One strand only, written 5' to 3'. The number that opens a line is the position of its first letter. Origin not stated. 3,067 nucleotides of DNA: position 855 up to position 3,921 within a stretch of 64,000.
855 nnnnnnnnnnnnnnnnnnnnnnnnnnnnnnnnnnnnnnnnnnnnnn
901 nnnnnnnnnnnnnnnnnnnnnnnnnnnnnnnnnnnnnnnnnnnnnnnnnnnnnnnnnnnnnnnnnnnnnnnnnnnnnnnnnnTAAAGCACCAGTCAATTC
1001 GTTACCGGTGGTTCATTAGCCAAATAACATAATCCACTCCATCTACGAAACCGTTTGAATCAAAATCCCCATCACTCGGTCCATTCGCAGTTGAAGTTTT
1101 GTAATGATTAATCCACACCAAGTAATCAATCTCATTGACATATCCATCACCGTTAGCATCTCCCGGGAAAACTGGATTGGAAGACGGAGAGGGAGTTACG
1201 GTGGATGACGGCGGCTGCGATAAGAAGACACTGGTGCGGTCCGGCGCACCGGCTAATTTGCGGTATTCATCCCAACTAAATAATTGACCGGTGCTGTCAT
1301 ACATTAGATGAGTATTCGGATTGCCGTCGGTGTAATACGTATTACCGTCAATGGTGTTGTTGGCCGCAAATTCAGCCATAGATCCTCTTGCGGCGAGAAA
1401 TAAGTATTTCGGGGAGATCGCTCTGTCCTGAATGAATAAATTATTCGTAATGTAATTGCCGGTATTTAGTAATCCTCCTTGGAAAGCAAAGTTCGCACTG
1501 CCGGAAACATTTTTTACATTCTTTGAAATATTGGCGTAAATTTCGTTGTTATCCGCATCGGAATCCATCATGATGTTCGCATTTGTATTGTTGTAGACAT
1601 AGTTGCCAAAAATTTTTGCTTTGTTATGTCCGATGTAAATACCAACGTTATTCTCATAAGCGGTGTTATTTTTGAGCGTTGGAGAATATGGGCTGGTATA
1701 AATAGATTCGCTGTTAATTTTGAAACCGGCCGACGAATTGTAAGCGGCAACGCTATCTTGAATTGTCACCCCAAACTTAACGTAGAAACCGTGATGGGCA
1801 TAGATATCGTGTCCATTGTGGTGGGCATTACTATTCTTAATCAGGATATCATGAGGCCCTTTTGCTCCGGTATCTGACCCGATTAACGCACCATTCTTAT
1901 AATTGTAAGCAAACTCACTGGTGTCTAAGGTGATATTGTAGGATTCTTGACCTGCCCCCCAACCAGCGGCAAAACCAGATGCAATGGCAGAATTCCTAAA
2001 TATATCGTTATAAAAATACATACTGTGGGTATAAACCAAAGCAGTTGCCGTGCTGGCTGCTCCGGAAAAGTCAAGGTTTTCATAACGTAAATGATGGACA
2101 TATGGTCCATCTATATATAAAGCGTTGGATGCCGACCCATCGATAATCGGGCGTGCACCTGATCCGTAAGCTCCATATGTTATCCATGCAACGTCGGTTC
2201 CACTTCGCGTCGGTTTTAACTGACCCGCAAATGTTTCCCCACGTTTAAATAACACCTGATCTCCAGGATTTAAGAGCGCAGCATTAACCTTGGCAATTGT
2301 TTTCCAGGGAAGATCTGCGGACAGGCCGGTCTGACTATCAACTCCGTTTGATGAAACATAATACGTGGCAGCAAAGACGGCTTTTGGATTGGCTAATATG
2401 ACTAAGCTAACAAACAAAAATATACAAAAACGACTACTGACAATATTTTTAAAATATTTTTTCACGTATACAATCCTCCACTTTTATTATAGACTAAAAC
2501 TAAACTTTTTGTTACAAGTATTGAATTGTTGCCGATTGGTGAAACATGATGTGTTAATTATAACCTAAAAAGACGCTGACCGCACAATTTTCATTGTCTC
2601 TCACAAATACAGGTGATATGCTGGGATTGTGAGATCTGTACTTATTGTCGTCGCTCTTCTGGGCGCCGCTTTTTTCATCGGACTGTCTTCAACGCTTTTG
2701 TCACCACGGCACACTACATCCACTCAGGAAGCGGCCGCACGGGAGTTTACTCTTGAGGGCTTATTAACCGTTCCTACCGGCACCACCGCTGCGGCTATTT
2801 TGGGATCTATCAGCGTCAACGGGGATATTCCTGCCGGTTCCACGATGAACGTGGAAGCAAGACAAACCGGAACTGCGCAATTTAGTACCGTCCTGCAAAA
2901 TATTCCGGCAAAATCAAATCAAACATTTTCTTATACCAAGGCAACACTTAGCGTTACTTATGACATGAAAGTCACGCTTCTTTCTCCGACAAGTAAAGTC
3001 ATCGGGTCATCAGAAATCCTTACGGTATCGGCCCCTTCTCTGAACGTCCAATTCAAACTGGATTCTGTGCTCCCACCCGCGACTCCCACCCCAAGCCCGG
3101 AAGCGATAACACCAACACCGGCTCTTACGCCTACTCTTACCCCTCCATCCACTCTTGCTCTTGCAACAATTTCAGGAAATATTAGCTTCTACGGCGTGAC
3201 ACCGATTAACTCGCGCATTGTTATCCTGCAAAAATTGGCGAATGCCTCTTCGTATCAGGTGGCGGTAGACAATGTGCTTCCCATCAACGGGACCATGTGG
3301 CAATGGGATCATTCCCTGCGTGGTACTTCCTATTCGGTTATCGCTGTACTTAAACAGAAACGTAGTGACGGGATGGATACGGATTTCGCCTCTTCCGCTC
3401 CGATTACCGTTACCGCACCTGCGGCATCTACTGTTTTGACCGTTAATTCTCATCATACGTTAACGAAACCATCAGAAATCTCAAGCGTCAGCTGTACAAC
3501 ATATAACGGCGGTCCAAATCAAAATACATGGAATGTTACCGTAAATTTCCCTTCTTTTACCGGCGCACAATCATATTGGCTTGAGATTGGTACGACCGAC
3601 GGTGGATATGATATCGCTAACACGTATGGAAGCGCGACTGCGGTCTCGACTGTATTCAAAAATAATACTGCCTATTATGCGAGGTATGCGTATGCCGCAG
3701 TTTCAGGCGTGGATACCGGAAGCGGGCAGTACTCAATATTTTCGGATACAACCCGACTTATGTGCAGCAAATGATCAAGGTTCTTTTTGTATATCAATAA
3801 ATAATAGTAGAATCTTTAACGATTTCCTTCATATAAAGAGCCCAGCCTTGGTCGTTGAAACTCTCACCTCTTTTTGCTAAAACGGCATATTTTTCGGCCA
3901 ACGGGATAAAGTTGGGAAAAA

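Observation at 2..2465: Dockerin-tagged secreted enzymes without an evident cohesin partner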

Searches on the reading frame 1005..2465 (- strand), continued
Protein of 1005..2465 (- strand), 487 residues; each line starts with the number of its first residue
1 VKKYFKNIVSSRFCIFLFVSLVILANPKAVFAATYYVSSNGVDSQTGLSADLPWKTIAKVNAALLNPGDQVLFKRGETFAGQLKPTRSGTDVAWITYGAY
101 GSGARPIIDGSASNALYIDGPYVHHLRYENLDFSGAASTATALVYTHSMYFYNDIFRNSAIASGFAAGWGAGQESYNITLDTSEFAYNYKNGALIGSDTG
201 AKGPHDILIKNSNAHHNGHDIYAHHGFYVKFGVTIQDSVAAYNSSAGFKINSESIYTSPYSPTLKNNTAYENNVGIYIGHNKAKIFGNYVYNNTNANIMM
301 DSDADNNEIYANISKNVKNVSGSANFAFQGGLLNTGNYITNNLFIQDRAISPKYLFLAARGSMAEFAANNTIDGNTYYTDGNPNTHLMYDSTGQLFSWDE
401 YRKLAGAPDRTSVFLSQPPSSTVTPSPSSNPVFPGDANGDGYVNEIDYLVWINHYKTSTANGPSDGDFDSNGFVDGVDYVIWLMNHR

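Call 65: search_protein_families(library=pfam, proteins=[L007:14000-15415:+, L007:12135-13979:+, L007:19451-20473:+, L007:819-1970:+], max_evalue=0.1)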
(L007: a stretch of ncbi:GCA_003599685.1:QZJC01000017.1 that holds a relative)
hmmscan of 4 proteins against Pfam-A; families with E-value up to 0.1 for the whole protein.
L007:14000-15415:+ (472 aa): 2 families
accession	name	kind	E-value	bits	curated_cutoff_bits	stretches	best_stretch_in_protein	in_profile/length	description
PF04886.17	PT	-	0.0025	17.7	26.2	1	203-237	1-35/36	PT disordered repeat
PF00963.24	Cohesin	-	0.037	14.7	24.1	1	73-162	29-116/139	Cohesin domain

L007:12135-13979:+ (615 aa): 5 families
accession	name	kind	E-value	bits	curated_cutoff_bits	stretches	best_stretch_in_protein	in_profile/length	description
PF13360.13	PQQ_2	-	9.7e-18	65.1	27.6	1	101-237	6-144/233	Outer membrane protein assembly factor BamB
PF13570.13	Beta-prop_ACSF4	-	1.2e-11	45.1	133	1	88-238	19-172/329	Beta-alanine-activating enzyme, beta-propeller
PF00404.24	Dockerin_1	-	3.8e-05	24.2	22.9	1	562-609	1-51/57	Dockerin type I domain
PF16819.11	DUF5074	-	7.2e-05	22.4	27.2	1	124-228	150-258/353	Domain of unknown function (DUF5074)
PF21544.3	PorZ_N_b_propeller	-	0.06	14.1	27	0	127-188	88-148/154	TSS9, PorZ, N-terminal beta-propeller domain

L007:19451-20473:+ (341 aa): 0 families

L007:819-1970:+ (384 aa): 1 family
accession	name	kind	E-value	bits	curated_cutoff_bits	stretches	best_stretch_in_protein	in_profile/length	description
PF20303.3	YLATT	-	0.0017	18.6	26.7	1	245-291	19-62/107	YEATS-Like-Associating Three TM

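Call 89: predict_structure(alignment_id=A4)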
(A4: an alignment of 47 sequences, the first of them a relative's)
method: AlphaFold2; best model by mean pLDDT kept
length: 487 residues; sequences in the alignment: 47
mean_pLDDT: 85.9   pTM: 0.82
mean pLDDT of the five models: 85.9, 85.8, 85.1, 84.8, 84.3
residues with pLDDT >= 90: 340; 70-90: 64; 50-70: 32; < 50: 51
segments of 3 or more residues with pLDDT < 50: 426-470
pLDDT, mean of each block of 10 residues (from residue 1): 60 79 65 96 98 98 97 99 98 97 98 96 97 96 97 98 91 89 98 92 92 98 95 97 98 88 97 97 97 97 95 93 89 87 92 92 92 93 93 94 84 88 48 33 37 38 39 58 56
secondary structure, 60 per line:
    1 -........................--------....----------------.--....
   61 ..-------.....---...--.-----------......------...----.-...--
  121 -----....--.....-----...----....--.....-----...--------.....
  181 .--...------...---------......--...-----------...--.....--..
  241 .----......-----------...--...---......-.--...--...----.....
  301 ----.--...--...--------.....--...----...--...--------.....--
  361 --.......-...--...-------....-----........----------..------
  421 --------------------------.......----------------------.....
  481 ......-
elements in order: H2-25 E34-37 H57-62 E70-74 E78-80 E95-100 E107-109 E116-118 E126-129 E132-136 E142-144 E149-152 E155-159 E165-167 E176-181 E184-186 E193-195 E205-210 E213-215 E227-229 E232-236 E239-241 E246-251 E263-265 E268-270 E274-279 E284-286 E289-291 E296-300 E308-310 E313-315 E324-328 E338-340 E343-345 E354-358 H363-369 E371-373 E376-378 E386-389 E395-397 H398-402 H447-453 H476-486

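Call 91: fold_search(model_id=the predicted structure, library=pdb)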
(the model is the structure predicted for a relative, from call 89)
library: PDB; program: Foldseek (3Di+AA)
matches with E <= 10: 423; with E <= 0.001: 45
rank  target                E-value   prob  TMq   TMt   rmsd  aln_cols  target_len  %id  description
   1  6kqs_A                2.6e-10  1.00  0.48  0.39   9.7       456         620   18  Crystal Structure of GH136 lacto-N-biosidase from Eubacterium ramulus - selenomethionine derivative (released 2020-06-10)
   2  6kqt_A                8.9e-10  1.00  0.47  0.37   8.8       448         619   18  Crystal Structure of GH136 lacto-N-biosidase from Eubacterium ramulus - native protein (released 2020-06-10)
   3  7v6m_A                3.2e-09  1.00  0.52  0.45   7.4       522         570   16  Crystal structure of lacto-N-biosidase TnX from Tynzenella nexilis, lacto-N-biose complex (released 2022-02-09)
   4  5gqc_A                7.5e-09  1.00  0.45  0.38  13.0       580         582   18  Crystal structure of lacto-N-biosidase LnbX from Bifidobacterium longum subsp. longum, ligand-free form (released 2017-04-19)
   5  7v6i_A                1.5e-08  1.00  0.52  0.43   8.3       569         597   18  Crystal structure of lacto-N-biosidase BsaX from Bifidobacterium saguini, lacto-N-biose complex (released 2022-02-09)
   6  5gqc_D                6.6e-08  1.00  0.48  0.40  11.4       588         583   17  Crystal structure of lacto-N-biosidase LnbX from Bifidobacterium longum subsp. longum, ligand-free form (released 2017-04-19)
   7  1ru4                  3.2e-07  1.00  0.38  0.46   9.4       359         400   19  Crystal structure of pectate lyase Pel9A (released 2004-04-13)
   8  3vst_A                4.4e-07  1.00  0.51  0.40   6.6       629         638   10  The complex structure of XylC with Tris (released 2013-02-27)
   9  5olq_A                6.4e-07  1.00  0.39  0.44   7.6       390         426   16  Rhamnogalacturonan lyase (released 2017-11-29)
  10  5olq_C                8.4e-07  1.00  0.45  0.51   6.4       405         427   17  Rhamnogalacturonan lyase (released 2017-11-29)
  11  2pyg_B                1.2e-06  1.00  0.38  0.49   9.9       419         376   15  Azotobacter vinelandii Mannuronan C-5 epimerase AlgE4 A-module (released 2008-05-27)
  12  2pyg_A                2.8e-06  1.00  0.44  0.56   6.6       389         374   16  Azotobacter vinelandii Mannuronan C-5 epimerase AlgE4 A-module (released 2008-05-27)
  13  5olr_A                3.4e-06  1.00  0.43  0.49   6.4       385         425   16  Rhamnogalacturonan lyase (released 2017-11-29)
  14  5olr_C                3.4e-06  1.00  0.40  0.45   8.8       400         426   17  Rhamnogalacturonan lyase (released 2017-11-29)
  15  7o84_A                4.7e-06  1.00  0.41  0.48  11.8       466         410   16  Structure of the PL6 family alginate lyase Pedsa0632 from Pseudopedobacter saltans in complex with substrate (released 2021-07-28)
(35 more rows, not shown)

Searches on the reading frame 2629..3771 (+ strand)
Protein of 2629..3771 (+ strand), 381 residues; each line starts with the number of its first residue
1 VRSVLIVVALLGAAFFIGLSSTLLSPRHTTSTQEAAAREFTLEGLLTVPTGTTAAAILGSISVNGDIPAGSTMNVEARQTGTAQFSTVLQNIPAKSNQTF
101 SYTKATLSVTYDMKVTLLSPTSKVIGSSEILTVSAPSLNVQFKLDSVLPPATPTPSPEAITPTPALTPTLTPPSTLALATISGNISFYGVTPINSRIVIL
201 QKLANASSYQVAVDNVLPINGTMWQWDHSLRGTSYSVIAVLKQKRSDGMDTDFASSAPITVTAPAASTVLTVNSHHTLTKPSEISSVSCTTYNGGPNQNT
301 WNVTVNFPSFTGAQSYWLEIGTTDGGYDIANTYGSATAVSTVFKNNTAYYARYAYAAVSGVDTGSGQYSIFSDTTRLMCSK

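Call 4: search_protein_families(library=pfam, proteins=[window:2629-3771:+], max_evalue=0.1)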
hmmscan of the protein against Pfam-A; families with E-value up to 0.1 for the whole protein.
window:2629-3771:+ (381 aa): 1 family
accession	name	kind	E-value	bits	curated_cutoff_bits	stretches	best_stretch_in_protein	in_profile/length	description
PF10648.15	Gmad2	-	0.082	13.7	25.7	0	283-324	41-81/86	Immunoglobulin-like domain of bacterial spore germination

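Call 29: find_homologous_proteins(query=window:2629-3771:+, max_evalue=0.01)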
Query seq(381 aa) (381 aa): 132 proteins with E <= 0.01 among 8000 candidates; the best 120 are listed.
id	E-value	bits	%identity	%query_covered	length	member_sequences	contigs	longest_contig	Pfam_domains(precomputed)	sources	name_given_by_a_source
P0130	5.7e-239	810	100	100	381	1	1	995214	-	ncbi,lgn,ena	-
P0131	1.9e-186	638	78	100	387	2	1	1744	-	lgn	-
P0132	9.4e-186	635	78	99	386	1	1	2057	-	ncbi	-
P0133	8.8e-182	622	77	100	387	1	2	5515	-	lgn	-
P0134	3.0e-169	581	72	100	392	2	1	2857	-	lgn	-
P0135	4.8e-169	580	70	100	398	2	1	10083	-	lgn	-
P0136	2.7e-161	555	69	100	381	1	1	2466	-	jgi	jgi:hypothetical protein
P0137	7.7e-161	553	68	100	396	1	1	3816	-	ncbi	-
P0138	3.7e-160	551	67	100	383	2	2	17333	-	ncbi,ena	-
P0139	4.6e-158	544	67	100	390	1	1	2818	-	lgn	-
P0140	1.5e-155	536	68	96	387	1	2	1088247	-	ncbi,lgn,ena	-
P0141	4.8e-152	525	66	100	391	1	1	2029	-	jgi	jgi:hypothetical protein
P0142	7.6e-150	517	66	100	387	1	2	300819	-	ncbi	-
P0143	1.7e-146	506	65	99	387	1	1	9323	-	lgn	-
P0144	2.1e-145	503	65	94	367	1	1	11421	-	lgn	-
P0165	7.0e-88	314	45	86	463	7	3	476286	-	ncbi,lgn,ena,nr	ncbi:MAG TPA: hypothetical protein PKA38_00350 [Candidatus Levybacteria bacterium]|nr:hypothetical p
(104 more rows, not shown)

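Call 40: predict_structure(alignment_id=A1)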
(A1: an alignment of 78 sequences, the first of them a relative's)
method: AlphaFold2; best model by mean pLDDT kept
length: 381 residues; sequences in the alignment: 78
mean_pLDDT: 87.5   pTM: 0.56
mean pLDDT of the five models: 87.5, 86.1, 85.5, 85.3, 84.6
residues with pLDDT >= 90: 276; 70-90: 53; 50-70: 18; < 50: 34
segments of 3 or more residues with pLDDT < 50: 28-46, 159-170
pLDDT, mean of each block of 10 residues (from residue 1): 85 90 61 34 47 87 92 97 95 91 93 97 96 93 87 54 43 81 94 95 94 96 96 97 94 96 94 94 97 94 98 96 96 96 98 95 88 97 88
secondary structure, 60 per line:
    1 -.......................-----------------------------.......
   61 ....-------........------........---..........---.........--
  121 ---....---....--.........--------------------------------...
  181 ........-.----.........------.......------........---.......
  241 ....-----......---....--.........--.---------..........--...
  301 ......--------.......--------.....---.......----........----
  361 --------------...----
elements in order: H2-24 E54-64 E72-79 E86-93 E97-106 E110-118 E124-127 E131-134 E137-145 E178-188 E195-203 E210-216 E223-230 E234-244 E250-255 E259-262 E265-273 E286-295 E298-306 E315-321 E330-334 E338-344 E349-356 E375-377

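Call 42: fold_search(model_id=the predicted structure, library=pdb)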
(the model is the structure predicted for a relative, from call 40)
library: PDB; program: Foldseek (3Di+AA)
matches with E <= 10: 1790; with E <= 0.001: 187
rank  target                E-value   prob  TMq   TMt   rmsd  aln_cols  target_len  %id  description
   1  7mrs_A                1.1e-08  1.00  0.22  0.27  20.2       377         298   10  Zebrafish CNTN4 APPb complex (released 2022-01-05)
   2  5e55_B                4.4e-08  1.00  0.21  0.25  19.3       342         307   10  Crystal structure of mouse CNTN6 FN1-FN3 domains (released 2016-08-31)
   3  5e55_A                8.1e-08  1.00  0.19  0.23  16.4       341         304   10  Crystal structure of mouse CNTN6 FN1-FN3 domains (released 2016-08-31)
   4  7mrq                  9.0e-08  1.00  0.23  0.29  21.1       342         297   11  Chicken CNTN4 FN1-FN3 domains with T751A, V752A, Y781A, E786A mutations (released 2022-01-05)
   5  7mrn_A                1.3e-07  1.00  0.22  0.28  18.2       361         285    9  Mouse CNTN5 APP complex (released 2022-01-05)
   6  5e7l                  1.3e-07  1.00  0.20  0.24  19.3       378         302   12  Crystal structure of mouse CNTN2 FN1-FN3 domains (released 2016-08-31)
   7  7mrk_D                1.5e-07  1.00  0.23  0.28  20.5       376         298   11  Chicken CNTN4 APP complex (released 2022-01-05)
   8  5e4s                  1.6e-07  1.00  0.23  0.28  19.5       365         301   11  Crystal structure of mouse CNTN4 FN1-FN3 domains (released 2016-08-31)
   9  7mro                  1.6e-07  1.00  0.23  0.27  20.9       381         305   11  Zebrafish CNTN4 FN1-FN3 domains (released 2022-01-05)
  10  5e53_A                2.5e-07  1.00  0.23  0.28  18.7       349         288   12  Crystal structure of chicken CNTN1 FN1-FN3 domains (released 2016-08-31)
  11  5e53_D                2.9e-07  1.00  0.21  0.26  19.4       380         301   12  Crystal structure of chicken CNTN1 FN1-FN3 domains (released 2016-08-31)
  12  5e52                  4.7e-07  1.00  0.19  0.24  16.8       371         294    9  Crystal structure of human CNTN5 FN1-FN3 domains (released 2016-08-31)
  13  5e53_B                9.1e-07  1.00  0.24  0.30  18.6       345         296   10  Crystal structure of chicken CNTN1 FN1-FN3 domains (released 2016-08-31)
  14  5e53_C                1.1e-06  1.00  0.23  0.29  18.9       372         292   10  Crystal structure of chicken CNTN1 FN1-FN3 domains (released 2016-08-31)
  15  9ba4_A                1.2e-06  1.00  0.22  0.10  20.2       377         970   11  Full-length cross-linked Contactin 2 (CNTN2) (released 2024-07-17)
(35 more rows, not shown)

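Call 43: search_protein_families(library=ncbifam, proteins=[P0130], max_evalue=0.01)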
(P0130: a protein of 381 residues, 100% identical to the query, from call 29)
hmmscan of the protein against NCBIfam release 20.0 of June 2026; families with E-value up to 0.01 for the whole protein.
P0130 (381 aa): 0 families

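Call 46: find_encoding_contigs(protein=P0140, flank=10000, max_places=3)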
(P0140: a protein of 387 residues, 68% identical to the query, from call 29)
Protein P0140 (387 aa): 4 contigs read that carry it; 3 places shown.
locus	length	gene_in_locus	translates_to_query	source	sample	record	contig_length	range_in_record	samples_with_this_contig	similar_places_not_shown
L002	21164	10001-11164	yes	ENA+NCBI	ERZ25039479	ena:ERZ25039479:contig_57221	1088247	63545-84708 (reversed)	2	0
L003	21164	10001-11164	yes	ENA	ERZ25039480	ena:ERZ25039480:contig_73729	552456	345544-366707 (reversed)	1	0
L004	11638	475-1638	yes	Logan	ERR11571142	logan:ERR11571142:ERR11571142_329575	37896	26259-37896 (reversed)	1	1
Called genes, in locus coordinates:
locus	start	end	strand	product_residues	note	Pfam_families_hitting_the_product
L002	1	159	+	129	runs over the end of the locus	PF04313:HSDR_N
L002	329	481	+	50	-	-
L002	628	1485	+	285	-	PF04851:ResIII, PF18766:SWI2_SNF2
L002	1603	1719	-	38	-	-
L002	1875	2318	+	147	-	-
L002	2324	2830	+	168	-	-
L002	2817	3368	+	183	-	PF01863:YgjP-like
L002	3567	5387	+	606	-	-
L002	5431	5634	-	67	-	-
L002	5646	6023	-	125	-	-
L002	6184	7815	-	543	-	PF17419:MauJ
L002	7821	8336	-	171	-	-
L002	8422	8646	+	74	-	PF13560:HTH_31 (weak), PF01381:HTH_3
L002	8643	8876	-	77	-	-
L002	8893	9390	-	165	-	PF13091:PLDc_2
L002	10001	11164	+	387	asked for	-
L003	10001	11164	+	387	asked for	-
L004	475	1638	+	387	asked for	-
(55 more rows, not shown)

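Call 47: find_encoding_contigs(protein=P0165, flank=10000, max_places=3)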
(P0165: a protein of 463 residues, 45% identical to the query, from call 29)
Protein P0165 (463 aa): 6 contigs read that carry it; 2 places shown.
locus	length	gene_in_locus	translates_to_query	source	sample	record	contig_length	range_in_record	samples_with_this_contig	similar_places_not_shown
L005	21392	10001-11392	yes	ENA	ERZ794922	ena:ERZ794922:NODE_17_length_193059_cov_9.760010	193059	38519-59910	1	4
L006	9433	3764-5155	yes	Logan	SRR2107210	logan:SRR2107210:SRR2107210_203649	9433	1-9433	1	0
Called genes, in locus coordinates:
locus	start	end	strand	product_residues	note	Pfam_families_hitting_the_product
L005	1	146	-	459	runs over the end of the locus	PF27218:MJ0043_C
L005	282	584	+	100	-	-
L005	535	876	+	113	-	PF01035:DNA_binding_1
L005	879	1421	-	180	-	PF07963:N_methyl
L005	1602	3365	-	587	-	PF04675:DNA_ligase_A_N, PF01068:DNA_ligase_A_M, PF04679:DNA_ligase_A_C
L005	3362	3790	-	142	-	PF00072:Response_reg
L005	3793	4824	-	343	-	PF02661:Fic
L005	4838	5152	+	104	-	PF18898:DUF5654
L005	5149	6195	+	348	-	PF02463:SMC_N, PF11398:DUF2813 (faint), PF13175:AAA_15, PF13476:AAA_23, PF13304:AAA_21 (faint)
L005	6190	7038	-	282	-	PF01256:Carb_kinase, PF02110:HK (weak)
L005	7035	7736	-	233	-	PF00561:Abhydrolase_1 (faint), PF12146:Hydrolase_4, PF12697:Abhydrolase_6 (weak), PF00326:Peptidase_S9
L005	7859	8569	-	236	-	PF00696:AA_kinase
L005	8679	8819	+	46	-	-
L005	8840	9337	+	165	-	PF04239:DUF421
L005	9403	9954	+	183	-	PF01625:PMSR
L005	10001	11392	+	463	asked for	-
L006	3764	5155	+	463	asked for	-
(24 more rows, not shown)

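Call 71: find_encoding_contigs(protein=P0130, flank=10000, max_places=3)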
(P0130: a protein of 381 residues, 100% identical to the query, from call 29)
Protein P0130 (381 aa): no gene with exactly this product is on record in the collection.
